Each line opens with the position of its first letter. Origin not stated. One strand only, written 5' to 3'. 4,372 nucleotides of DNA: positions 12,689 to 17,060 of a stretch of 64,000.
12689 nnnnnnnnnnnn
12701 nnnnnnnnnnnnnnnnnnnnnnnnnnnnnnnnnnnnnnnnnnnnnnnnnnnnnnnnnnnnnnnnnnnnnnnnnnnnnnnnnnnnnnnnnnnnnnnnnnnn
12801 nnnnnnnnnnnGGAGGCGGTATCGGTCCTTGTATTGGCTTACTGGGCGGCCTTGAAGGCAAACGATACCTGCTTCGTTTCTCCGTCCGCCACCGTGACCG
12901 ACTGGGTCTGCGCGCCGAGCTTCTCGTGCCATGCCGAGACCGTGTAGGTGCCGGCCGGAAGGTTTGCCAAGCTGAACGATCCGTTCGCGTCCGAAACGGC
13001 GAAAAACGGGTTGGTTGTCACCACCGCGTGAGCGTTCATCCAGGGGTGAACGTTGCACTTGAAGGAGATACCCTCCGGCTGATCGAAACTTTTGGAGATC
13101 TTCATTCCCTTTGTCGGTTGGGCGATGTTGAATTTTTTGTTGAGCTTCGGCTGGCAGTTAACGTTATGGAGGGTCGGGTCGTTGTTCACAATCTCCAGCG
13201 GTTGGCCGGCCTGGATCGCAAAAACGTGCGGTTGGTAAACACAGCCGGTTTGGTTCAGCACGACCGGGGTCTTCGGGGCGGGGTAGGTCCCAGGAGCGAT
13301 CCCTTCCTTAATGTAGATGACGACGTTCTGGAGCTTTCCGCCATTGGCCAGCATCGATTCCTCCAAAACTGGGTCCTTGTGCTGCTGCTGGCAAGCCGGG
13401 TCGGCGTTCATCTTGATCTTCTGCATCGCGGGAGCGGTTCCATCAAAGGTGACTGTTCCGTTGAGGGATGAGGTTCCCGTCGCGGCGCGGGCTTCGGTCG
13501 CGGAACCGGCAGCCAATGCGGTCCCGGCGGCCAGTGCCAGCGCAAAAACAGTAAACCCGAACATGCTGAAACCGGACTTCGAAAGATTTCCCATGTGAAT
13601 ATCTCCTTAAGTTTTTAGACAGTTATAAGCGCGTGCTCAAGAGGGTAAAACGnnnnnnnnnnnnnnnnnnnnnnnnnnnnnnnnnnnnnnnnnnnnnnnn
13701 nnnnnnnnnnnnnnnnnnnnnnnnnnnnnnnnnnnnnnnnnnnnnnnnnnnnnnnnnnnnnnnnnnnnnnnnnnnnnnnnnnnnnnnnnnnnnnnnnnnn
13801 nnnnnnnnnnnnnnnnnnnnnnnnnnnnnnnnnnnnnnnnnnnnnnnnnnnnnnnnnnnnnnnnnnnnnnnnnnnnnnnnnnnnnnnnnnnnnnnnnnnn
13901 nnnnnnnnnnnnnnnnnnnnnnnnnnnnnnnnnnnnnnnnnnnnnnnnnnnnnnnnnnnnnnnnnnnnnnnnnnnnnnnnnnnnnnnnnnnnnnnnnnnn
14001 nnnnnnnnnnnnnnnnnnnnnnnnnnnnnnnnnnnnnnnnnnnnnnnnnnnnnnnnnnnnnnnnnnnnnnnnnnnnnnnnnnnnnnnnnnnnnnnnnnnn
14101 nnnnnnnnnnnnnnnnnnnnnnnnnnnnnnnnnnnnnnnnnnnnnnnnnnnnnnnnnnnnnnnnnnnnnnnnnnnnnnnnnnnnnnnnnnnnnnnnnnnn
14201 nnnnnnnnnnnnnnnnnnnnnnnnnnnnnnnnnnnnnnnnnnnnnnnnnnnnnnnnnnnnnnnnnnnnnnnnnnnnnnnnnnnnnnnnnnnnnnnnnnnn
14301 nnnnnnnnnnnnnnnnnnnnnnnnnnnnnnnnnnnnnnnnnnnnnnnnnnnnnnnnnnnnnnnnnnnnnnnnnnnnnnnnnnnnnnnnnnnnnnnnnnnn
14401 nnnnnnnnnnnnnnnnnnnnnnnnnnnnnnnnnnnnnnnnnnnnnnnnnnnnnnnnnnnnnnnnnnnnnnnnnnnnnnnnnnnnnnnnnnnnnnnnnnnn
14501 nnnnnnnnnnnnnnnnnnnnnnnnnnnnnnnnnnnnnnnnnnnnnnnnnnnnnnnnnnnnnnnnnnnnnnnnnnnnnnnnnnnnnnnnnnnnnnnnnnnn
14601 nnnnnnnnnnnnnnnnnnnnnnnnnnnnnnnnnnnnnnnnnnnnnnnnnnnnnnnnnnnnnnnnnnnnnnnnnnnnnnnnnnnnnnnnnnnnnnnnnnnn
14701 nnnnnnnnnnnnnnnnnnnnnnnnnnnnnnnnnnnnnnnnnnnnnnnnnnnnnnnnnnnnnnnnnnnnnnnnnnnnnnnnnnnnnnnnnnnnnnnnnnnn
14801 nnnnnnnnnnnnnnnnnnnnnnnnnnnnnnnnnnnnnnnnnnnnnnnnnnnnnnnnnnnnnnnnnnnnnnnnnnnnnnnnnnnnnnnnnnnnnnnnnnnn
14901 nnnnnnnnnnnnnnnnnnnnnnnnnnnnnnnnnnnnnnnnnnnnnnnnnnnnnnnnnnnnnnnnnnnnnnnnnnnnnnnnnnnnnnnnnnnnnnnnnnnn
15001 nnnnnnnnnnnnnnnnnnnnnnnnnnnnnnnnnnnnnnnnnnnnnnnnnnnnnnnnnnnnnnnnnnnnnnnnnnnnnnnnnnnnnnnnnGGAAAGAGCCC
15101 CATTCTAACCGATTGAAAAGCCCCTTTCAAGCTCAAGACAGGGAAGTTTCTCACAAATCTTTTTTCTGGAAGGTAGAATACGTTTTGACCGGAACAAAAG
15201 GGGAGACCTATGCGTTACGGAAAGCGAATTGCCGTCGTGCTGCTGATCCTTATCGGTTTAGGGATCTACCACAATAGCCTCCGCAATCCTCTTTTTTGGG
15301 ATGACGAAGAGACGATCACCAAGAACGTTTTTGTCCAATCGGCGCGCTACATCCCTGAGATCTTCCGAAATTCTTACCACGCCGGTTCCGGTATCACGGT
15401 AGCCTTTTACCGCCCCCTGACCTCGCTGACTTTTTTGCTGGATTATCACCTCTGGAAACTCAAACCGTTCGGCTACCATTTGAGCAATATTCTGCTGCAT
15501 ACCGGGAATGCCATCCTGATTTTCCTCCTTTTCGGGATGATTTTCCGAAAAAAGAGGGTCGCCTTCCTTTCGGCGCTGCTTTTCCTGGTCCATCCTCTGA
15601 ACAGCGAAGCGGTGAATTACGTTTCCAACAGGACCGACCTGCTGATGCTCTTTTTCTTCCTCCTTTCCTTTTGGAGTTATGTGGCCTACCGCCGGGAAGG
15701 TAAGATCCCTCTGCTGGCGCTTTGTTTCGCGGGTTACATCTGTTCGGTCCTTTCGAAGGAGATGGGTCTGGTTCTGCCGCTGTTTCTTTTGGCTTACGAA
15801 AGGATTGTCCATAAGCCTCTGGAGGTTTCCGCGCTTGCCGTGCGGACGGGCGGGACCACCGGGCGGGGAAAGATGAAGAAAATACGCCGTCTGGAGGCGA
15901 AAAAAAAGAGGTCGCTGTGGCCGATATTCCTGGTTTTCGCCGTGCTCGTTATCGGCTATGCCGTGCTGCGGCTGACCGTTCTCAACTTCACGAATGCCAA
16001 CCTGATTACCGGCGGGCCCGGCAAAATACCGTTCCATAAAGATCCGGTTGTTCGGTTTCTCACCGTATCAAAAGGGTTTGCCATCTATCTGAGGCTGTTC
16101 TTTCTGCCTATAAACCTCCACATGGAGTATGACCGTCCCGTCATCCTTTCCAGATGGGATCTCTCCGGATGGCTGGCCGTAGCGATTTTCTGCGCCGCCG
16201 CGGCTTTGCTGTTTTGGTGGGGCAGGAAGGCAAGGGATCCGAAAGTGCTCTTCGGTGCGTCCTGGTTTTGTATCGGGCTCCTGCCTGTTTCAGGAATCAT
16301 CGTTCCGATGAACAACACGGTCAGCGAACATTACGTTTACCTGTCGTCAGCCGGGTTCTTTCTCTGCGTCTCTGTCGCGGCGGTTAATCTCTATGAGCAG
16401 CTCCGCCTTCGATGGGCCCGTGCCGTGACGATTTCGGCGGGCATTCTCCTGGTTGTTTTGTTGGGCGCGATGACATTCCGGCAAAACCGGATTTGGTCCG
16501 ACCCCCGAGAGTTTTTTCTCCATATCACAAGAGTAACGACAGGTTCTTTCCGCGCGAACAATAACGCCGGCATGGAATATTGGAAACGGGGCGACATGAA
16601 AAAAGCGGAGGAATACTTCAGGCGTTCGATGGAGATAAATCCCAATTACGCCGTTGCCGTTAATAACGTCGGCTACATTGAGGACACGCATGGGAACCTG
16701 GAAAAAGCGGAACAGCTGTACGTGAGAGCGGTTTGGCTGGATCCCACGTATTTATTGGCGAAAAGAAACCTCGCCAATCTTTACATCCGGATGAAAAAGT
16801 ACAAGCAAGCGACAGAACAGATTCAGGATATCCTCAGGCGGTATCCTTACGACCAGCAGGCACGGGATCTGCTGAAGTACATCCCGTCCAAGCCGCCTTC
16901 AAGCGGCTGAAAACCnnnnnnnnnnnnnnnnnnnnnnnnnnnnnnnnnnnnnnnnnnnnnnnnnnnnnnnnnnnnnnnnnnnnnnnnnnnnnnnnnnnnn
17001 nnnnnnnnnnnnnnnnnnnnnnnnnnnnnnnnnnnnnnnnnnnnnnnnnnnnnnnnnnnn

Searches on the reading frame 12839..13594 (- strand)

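Call 37: search_protein_families(library=pfam, proteins=[window:12839-13594:-], max_evalue=0.001)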
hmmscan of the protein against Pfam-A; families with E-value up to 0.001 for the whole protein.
window:12839-13594:- (251 aa): 5 families
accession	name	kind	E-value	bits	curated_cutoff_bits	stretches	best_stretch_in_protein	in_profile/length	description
PF13620.12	CarboxypepD_reg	-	1.9e-11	44.6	32.3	1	196-246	29-80/82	Carboxypeptidase regulatory-like domain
PF14686.12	fn3_3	-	1.1e-07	32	24.4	1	197-242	27-74/75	Polysaccharide lyase family 4, domain II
PF13715.12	CarbopepD_reg_2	-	4.4e-07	30.3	32.2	1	187-248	16-77/88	CarboxypepD_reg-like domain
PF00127.26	Copper-bind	-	0.00029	21.7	21.2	0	115-190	9-94/99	Copper binding proteins, plastocyanin/azurin family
PF09430.16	EMC7_beta-sandw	-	0.00088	19.9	26.6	0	195-240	19-64/122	ER membrane protein complex subunit 7, beta-sandwich domain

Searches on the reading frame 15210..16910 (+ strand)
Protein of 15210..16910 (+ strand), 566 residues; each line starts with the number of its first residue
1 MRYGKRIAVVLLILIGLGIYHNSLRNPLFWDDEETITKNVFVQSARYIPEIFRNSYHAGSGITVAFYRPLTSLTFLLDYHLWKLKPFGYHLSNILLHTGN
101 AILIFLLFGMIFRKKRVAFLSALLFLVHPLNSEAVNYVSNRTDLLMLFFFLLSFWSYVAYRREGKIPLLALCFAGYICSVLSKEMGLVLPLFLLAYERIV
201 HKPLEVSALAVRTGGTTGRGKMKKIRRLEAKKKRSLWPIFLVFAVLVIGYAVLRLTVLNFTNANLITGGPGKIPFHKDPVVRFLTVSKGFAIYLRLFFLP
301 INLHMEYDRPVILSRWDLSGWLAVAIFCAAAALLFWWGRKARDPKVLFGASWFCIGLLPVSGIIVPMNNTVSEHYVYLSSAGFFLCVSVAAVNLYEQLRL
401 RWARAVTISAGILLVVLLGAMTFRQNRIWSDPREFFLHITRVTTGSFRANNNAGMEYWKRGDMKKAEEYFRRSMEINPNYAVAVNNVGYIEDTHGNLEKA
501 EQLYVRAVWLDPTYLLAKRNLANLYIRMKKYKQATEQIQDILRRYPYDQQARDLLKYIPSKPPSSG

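Call 37: search_protein_families(library=pfam, proteins=[window:15210-16910:+], max_evalue=0.001)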
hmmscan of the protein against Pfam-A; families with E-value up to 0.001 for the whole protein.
window:15210-16910:+ (566 aa): 11 families
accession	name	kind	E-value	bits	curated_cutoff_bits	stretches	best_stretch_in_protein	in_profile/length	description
PF00515.34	TPR_1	-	4.9e-14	51.9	27.8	1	449-480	3-34/34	Tetratricopeptide repeat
PF07719.23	TPR_2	-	3.7e-12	45.8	27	1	448-480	2-34/34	Tetratricopeptide repeat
PF13181.12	TPR_8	-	6.1e-12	45.1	25.7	1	448-480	2-34/34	Tetratricopeptide repeat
PF13424.12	TPR_12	-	8.4e-09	35.9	30.1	1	448-507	4-71/77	Tetratricopeptide repeat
PF14559.12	TPR_19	-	8.5e-09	36.1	25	1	495-555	5-65/68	Tetratricopeptide repeat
PF13428.12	TPR_14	-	1.3e-07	32.1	23.5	0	519-554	5-40/44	Tetratricopeptide repeat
PF13374.12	TPR_10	-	4.8e-06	26.8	27.5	0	451-476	6-31/42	Tetratricopeptide repeat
PF13431.12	TPR_17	-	2.2e-05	24.8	24.4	0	469-502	1-34/34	Tetratricopeptide repeat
PF13176.12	TPR_7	-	0.00031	21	27.9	0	457-477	9-29/36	Tetratricopeptide repeat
PF13432.12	TPR_16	-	0.00039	21.2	32.7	0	453-508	3-58/65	Tetratricopeptide repeat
PF25062.1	ARM_TT21_N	-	0.00082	19.6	40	0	452-546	105-199/222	Tetratricopeptide repeat protein 21 N-terminal ARM repeat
